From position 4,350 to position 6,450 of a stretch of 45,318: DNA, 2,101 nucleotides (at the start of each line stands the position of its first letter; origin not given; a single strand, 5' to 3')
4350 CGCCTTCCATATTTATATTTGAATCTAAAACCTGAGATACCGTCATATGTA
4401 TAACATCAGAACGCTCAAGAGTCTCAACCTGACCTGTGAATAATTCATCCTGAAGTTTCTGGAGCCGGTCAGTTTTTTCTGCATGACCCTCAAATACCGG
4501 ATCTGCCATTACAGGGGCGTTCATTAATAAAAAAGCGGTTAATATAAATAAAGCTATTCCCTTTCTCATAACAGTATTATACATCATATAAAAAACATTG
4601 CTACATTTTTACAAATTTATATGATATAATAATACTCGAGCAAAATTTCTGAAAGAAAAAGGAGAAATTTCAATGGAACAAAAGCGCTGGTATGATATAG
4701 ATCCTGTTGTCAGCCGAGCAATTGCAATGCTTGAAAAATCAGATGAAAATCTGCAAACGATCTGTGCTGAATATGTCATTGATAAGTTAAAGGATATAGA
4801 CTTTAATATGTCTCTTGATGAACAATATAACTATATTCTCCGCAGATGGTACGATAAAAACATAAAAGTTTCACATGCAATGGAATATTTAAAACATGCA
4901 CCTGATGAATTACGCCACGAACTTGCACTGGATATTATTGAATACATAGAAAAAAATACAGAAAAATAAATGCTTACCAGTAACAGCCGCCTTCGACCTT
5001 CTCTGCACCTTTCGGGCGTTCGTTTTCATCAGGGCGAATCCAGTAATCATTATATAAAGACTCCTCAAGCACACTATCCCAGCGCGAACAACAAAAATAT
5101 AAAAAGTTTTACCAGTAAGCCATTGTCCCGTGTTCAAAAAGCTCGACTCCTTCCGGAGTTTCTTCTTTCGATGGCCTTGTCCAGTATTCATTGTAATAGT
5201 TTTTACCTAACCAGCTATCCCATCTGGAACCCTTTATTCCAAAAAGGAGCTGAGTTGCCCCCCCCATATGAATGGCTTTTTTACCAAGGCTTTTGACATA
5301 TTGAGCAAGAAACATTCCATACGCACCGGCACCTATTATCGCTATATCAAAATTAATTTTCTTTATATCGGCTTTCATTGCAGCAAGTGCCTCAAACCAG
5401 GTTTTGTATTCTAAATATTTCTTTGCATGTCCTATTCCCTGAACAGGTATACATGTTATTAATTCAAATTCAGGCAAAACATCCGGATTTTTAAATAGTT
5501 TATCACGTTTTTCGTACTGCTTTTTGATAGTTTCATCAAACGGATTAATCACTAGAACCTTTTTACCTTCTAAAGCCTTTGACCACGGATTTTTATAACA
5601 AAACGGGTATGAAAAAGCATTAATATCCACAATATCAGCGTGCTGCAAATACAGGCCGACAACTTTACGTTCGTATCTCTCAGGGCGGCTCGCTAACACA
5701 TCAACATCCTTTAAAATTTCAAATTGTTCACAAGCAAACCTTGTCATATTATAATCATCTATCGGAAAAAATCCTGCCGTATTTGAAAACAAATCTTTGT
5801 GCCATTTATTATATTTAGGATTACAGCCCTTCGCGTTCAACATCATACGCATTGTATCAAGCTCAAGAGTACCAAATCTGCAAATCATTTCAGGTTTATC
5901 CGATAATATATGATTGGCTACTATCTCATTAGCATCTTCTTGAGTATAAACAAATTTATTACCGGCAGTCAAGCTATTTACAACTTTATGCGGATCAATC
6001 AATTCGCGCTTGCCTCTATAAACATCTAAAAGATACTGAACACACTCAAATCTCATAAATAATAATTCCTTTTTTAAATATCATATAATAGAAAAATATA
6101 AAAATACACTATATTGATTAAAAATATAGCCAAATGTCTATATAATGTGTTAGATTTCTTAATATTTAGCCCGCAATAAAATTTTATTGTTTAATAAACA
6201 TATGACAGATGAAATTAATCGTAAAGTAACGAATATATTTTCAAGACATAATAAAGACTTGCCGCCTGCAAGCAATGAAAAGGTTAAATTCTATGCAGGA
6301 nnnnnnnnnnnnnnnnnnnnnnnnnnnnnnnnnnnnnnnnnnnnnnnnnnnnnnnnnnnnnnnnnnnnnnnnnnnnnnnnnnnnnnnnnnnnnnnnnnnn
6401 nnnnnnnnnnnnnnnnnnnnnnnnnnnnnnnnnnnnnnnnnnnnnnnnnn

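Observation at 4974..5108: In-frame ghost copy of the gene's own C-terminus immediately after its stop codon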

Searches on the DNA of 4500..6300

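Call 27: search_rna_families(source=window, start=4500, end=6300, threshold=evalue, max_evalue=1)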
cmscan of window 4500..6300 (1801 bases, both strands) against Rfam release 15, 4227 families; matches with E-value up to 1: 0.
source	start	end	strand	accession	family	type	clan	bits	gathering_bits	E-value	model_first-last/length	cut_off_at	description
